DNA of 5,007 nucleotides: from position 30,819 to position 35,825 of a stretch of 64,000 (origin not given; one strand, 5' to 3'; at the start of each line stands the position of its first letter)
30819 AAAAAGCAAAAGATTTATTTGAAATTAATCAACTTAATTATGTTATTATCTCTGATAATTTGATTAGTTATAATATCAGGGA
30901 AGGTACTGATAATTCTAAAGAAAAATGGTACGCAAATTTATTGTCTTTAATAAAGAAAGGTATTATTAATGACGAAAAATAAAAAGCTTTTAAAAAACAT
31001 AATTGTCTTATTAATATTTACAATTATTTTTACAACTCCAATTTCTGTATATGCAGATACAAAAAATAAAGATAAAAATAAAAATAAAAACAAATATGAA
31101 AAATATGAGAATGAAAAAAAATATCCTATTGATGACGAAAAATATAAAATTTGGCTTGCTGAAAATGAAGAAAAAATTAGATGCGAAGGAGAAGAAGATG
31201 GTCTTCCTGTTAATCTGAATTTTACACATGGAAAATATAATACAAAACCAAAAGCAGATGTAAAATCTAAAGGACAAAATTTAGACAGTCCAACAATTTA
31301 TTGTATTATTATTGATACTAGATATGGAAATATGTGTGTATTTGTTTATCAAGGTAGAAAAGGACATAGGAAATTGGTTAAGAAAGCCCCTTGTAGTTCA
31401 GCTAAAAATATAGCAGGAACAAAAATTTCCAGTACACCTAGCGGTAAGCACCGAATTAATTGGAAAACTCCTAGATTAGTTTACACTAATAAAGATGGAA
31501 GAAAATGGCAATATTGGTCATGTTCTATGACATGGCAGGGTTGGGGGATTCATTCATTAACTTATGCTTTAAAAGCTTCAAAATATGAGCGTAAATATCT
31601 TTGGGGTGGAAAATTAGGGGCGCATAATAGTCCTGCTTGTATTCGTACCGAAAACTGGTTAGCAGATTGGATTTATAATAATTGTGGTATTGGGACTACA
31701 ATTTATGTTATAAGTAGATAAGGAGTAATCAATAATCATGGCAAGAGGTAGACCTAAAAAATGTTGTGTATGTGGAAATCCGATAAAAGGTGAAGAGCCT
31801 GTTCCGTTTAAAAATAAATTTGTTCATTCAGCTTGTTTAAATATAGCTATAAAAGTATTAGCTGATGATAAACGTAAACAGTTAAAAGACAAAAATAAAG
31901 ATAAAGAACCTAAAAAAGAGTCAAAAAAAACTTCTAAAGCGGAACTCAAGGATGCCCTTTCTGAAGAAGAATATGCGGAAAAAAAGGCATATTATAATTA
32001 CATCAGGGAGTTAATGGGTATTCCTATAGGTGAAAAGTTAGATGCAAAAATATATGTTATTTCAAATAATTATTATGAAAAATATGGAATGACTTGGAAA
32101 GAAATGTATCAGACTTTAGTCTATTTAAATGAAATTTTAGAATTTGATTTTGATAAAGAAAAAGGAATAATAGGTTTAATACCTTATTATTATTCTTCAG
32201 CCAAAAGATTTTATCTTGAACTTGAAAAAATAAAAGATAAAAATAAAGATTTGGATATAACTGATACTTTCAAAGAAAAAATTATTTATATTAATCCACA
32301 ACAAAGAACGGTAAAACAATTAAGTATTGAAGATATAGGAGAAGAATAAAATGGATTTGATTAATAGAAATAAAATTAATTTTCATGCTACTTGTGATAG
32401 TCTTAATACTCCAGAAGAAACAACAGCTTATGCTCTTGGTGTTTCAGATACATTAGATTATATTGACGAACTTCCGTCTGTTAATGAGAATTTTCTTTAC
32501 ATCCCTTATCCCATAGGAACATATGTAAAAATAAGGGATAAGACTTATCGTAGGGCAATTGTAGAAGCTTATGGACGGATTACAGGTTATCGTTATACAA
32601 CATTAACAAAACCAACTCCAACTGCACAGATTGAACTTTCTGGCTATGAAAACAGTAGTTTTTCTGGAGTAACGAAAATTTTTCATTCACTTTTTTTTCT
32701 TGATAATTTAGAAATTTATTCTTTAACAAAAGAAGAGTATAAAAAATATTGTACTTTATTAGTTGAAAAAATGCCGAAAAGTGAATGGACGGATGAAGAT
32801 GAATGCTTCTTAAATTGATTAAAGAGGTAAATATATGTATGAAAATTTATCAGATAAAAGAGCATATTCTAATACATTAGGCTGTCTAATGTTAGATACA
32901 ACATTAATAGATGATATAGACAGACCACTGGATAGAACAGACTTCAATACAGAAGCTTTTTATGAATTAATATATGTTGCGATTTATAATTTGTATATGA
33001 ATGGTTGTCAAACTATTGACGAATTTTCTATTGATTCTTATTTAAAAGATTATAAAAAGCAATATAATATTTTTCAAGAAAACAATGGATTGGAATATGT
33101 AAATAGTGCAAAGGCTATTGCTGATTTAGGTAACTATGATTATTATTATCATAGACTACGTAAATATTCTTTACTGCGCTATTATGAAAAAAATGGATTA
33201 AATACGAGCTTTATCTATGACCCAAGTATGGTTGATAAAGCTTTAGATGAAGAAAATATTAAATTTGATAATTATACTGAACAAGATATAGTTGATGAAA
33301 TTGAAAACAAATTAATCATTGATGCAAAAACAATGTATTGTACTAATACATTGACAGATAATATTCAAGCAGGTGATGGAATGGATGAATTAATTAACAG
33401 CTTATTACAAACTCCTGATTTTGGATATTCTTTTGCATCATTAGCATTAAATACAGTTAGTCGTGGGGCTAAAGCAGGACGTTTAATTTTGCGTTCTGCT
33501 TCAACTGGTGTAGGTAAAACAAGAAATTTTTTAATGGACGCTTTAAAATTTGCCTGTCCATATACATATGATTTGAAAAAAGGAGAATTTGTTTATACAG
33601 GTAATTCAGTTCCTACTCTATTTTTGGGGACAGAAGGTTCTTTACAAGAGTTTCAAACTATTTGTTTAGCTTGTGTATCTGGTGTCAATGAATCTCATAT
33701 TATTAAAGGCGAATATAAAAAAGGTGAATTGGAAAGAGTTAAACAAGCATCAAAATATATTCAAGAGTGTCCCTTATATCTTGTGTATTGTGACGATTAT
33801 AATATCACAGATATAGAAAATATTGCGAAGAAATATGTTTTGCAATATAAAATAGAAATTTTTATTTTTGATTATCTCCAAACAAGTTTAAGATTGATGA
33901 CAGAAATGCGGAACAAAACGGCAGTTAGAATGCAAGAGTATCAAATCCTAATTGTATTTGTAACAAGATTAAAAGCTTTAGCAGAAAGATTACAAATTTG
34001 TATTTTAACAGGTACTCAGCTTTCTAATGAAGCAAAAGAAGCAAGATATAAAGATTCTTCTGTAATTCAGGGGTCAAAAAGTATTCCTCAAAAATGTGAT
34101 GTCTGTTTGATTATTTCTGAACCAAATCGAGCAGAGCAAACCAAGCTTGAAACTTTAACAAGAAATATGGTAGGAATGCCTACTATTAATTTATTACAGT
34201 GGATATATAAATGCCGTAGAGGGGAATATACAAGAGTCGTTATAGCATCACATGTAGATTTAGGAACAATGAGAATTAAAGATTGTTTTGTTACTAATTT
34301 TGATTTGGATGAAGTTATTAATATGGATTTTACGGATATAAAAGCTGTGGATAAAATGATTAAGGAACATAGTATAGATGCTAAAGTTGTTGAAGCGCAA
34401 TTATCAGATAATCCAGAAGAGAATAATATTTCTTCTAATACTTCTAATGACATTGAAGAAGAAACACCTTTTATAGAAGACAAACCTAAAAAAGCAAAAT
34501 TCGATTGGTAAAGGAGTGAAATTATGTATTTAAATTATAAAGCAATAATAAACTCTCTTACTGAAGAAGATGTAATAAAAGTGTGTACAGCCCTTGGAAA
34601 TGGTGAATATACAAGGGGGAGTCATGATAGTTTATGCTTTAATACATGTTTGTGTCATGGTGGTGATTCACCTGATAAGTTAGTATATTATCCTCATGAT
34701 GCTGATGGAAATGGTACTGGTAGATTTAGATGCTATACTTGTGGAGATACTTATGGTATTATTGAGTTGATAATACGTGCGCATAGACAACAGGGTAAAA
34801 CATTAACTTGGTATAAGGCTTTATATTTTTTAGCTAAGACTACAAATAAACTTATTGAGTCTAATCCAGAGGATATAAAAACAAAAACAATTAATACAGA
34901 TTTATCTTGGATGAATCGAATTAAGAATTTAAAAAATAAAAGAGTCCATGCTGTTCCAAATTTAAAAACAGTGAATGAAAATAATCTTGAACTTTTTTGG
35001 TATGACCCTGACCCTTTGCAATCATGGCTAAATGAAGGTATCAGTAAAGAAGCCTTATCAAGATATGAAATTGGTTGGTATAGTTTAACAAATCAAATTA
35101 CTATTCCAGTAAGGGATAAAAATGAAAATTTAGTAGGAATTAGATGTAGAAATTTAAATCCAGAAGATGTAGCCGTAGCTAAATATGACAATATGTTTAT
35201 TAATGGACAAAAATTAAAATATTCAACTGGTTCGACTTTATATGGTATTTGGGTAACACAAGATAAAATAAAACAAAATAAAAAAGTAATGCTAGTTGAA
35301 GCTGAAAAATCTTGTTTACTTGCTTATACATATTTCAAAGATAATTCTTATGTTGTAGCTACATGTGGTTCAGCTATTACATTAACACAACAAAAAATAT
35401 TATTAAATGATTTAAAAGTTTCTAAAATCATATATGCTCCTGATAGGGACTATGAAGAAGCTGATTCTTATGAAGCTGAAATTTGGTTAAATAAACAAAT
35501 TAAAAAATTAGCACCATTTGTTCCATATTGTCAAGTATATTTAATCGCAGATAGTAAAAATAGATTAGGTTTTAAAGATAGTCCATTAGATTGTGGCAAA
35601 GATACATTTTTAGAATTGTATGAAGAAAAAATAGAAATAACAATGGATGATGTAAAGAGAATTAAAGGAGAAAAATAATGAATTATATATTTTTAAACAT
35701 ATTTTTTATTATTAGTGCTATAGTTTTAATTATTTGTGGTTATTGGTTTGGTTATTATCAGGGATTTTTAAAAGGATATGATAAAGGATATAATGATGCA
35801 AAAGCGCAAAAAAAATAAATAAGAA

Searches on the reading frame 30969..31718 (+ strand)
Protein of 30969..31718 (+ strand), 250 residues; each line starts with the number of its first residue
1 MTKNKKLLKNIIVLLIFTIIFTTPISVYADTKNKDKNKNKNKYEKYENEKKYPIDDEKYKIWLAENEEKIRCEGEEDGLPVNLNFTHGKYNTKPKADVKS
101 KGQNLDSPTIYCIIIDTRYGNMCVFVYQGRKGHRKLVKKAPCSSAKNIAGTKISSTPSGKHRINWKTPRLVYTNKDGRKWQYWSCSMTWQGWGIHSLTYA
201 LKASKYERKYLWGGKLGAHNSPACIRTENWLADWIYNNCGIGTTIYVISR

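Call 14: search_protein_families(library=phrogs, proteins=[window:30969-31718:+], max_evalue=0.001)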
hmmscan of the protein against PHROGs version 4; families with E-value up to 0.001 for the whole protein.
window:30969-31718:+ (250 aa): 0 families

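Call 67: search_protein_families(library=pfam, proteins=[window:30969-31718:+], max_evalue=0.01)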
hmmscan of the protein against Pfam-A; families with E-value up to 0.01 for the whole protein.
window:30969-31718:+ (250 aa): 1 family
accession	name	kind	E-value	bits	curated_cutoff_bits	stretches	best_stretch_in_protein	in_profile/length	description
PF03734.19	YkuD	-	2.9e-09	38.1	23.4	1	113-247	4-146/146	L,D-transpeptidase catalytic domain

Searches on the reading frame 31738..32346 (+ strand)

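Call 14: search_protein_families(library=phrogs, proteins=[window:31738-32346:+], max_evalue=0.001)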
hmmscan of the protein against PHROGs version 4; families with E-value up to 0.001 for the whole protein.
window:31738-32346:+ (203 aa): 1 family
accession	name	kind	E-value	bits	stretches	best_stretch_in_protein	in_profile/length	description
phrog_4680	-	unknown function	1.8e-13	51.8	1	11-195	11-155/164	-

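Call 67: search_protein_families(library=pfam, proteins=[window:31738-32346:+], max_evalue=0.01)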
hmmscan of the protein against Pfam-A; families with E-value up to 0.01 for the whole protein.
window:31738-32346:+ (203 aa): 0 families

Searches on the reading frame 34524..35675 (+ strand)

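Call 14: search_protein_families(library=phrogs, proteins=[window:34524-35675:+], max_evalue=0.001)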
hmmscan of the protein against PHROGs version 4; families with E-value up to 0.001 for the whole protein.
window:34524-35675:+ (384 aa): 4 families
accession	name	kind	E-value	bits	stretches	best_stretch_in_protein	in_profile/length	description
phrog_47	-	DNA, RNA and nucleotide metabolism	5.9e-35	122.1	1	9-372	24-336/947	DNA primase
phrog_239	-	DNA, RNA and nucleotide metabolism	3e-12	47.3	1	42-309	48-261/801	DNA primase/helicase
phrog_33561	-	unknown function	2.2e-06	28.9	1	278-370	15-110/139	-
phrog_6444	-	DNA, RNA and nucleotide metabolism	1.5e-05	25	1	190-295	202-300/577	DNA primase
